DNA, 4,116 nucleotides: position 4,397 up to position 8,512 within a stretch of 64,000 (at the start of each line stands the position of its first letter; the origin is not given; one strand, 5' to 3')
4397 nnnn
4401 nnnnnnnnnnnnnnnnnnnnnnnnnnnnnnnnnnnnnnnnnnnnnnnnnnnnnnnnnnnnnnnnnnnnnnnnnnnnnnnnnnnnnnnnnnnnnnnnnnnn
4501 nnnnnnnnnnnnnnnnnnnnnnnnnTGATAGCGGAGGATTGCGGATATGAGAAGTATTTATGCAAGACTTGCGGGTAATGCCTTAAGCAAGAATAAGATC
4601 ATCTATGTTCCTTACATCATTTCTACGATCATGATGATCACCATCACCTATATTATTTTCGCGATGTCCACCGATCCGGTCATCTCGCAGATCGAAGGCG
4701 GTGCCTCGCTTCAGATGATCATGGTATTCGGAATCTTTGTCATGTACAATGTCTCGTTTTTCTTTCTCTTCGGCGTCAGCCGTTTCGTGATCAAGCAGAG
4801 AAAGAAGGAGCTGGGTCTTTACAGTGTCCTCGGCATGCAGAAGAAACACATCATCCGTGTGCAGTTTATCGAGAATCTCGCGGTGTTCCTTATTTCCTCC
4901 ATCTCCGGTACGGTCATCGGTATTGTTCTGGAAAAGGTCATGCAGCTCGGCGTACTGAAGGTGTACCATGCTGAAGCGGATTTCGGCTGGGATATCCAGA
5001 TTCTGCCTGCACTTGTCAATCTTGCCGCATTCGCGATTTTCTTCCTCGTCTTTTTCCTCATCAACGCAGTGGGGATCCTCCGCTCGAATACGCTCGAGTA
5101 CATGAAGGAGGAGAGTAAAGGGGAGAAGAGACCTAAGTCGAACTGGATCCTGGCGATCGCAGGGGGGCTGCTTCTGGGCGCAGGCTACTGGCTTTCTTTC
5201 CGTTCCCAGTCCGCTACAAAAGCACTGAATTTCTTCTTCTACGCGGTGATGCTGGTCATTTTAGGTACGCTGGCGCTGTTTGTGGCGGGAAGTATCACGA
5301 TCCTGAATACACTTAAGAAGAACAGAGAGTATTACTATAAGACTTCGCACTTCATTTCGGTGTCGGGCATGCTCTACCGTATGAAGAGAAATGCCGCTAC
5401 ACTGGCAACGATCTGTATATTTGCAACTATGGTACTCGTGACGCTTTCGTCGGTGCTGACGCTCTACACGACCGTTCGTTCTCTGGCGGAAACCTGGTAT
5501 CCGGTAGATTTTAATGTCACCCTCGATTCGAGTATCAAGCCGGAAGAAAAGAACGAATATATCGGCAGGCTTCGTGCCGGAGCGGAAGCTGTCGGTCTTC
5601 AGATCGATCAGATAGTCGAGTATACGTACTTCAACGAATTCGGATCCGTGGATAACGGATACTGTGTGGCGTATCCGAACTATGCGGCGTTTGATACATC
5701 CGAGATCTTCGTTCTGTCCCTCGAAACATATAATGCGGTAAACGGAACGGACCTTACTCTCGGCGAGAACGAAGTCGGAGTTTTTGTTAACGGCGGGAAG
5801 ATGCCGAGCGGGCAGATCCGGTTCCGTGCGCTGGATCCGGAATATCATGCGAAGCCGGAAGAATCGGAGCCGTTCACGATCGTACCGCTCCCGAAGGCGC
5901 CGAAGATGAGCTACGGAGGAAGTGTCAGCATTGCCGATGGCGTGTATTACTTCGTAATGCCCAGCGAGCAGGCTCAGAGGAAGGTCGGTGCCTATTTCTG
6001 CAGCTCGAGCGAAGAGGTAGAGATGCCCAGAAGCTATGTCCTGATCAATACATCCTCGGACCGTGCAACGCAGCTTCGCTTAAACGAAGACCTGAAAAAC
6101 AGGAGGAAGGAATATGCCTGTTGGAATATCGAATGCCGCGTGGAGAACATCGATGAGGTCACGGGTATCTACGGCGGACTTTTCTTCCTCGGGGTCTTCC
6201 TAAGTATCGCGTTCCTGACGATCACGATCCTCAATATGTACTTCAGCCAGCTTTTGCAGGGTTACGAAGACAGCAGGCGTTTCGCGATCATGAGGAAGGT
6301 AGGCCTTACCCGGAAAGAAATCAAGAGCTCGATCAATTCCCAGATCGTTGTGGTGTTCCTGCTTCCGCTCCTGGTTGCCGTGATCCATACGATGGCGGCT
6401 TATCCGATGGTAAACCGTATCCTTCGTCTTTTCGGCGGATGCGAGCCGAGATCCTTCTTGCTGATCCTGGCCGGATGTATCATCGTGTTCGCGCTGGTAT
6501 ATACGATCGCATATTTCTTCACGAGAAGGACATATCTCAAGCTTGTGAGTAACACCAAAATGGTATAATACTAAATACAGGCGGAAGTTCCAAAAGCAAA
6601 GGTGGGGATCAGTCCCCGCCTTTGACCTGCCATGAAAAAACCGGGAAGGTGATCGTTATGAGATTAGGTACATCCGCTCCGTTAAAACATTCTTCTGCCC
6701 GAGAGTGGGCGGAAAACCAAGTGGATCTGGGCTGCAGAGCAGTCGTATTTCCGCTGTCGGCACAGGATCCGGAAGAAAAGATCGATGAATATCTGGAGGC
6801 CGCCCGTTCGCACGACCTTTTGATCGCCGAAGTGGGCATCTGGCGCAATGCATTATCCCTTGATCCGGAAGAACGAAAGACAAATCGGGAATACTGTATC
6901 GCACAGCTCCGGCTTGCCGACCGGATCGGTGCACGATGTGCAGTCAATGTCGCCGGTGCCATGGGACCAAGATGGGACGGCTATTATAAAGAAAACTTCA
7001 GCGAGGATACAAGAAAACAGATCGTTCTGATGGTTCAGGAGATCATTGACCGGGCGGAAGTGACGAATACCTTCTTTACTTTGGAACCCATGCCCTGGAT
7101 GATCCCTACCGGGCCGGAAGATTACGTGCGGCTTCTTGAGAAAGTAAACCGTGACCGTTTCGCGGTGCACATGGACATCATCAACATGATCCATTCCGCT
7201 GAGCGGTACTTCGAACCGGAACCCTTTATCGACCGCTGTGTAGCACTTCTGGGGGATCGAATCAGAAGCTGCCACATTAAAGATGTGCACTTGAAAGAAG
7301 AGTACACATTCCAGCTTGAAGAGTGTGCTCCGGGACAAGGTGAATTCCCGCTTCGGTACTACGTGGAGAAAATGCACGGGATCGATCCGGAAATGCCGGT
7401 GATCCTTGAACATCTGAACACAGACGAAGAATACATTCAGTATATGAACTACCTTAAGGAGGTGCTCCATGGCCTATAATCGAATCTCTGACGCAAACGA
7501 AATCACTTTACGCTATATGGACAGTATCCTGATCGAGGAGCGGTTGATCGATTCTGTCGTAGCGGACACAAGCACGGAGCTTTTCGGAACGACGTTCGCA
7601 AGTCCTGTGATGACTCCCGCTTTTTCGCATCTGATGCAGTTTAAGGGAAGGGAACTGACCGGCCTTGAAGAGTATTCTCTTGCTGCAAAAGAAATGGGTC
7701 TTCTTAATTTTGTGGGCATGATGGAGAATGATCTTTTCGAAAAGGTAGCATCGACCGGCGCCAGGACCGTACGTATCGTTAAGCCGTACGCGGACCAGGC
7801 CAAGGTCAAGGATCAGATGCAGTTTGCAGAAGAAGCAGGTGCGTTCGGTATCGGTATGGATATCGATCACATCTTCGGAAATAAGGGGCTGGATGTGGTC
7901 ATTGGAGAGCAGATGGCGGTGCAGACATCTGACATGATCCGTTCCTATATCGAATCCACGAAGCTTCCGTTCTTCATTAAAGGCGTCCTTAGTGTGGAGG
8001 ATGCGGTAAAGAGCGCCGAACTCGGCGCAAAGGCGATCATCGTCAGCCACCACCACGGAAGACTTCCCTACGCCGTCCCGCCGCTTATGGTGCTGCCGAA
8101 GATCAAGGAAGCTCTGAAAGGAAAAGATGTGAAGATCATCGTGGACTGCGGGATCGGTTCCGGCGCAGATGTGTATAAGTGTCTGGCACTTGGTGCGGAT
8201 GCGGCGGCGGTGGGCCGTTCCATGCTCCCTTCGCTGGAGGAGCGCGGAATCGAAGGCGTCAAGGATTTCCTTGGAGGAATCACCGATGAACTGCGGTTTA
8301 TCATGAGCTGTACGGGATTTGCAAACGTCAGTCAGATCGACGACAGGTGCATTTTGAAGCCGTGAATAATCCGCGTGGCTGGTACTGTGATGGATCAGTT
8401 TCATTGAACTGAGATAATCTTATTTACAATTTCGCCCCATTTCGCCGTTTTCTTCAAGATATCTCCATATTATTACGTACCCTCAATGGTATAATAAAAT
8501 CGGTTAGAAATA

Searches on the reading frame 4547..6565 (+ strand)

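Call 13: search_protein_families(library=pfam, proteins=[window:4547-6565:+], max_evalue=0.001)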
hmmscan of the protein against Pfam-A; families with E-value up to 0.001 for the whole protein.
window:4547-6565:+ (673 aa): 1 family
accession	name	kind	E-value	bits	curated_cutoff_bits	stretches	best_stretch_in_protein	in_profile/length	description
PF02687.27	FtsX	-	8.6e-19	68.2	25.5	2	61-180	2-118/120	FtsX-like permease C-terminal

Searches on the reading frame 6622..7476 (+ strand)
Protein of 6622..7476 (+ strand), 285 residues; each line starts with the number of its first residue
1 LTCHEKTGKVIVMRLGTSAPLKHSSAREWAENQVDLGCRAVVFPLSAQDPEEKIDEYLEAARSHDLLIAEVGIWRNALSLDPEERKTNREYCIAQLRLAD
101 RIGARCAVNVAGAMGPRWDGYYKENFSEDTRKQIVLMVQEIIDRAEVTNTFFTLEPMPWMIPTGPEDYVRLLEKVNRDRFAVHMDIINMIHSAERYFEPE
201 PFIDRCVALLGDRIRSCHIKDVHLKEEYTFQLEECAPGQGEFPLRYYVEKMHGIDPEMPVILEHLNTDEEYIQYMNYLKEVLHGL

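Call 13: search_protein_families(library=pfam, proteins=[window:6622-7476:+], max_evalue=0.001)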
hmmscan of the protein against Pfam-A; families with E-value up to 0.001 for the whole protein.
window:6622-7476:+ (285 aa): 1 family
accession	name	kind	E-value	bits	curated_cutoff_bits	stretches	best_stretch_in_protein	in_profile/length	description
PF01261.30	AP_endonuc_2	-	2e-22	80.6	31.1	1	35-280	6-248/249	Xylose isomerase-like TIM barrel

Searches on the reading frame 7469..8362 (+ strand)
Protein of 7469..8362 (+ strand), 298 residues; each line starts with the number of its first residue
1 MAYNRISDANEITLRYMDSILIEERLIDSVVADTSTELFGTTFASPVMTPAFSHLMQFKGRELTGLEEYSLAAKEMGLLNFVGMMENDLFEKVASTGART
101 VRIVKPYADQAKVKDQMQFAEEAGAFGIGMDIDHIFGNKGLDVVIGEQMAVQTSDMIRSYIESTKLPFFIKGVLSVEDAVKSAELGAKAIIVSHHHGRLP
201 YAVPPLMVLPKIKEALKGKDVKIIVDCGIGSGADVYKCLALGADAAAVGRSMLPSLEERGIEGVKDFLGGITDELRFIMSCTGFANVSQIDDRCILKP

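Call 13: search_protein_families(library=pfam, proteins=[window:7469-8362:+], max_evalue=0.001)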
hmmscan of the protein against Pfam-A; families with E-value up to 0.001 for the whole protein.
window:7469-8362:+ (298 aa): 4 families
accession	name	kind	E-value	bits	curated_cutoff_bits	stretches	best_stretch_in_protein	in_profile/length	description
PF01070.24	FMN_dh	-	7.3e-50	170.4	24.9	2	152-295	205-348/350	FMN-dependent dehydrogenase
PF05690.20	ThiG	-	1.6e-06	28.1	23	0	215-247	170-202/247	Thiazole biosynthesis protein ThiG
PF01645.23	Glu_synthase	-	8.1e-06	25.7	20.4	1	208-255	259-310/369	Conserved region in glutamate synthase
PF00478.31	IMPDH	-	8.7e-05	22.1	25.6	1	202-258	189-244/345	IMP dehydrogenase / GMP reductase domain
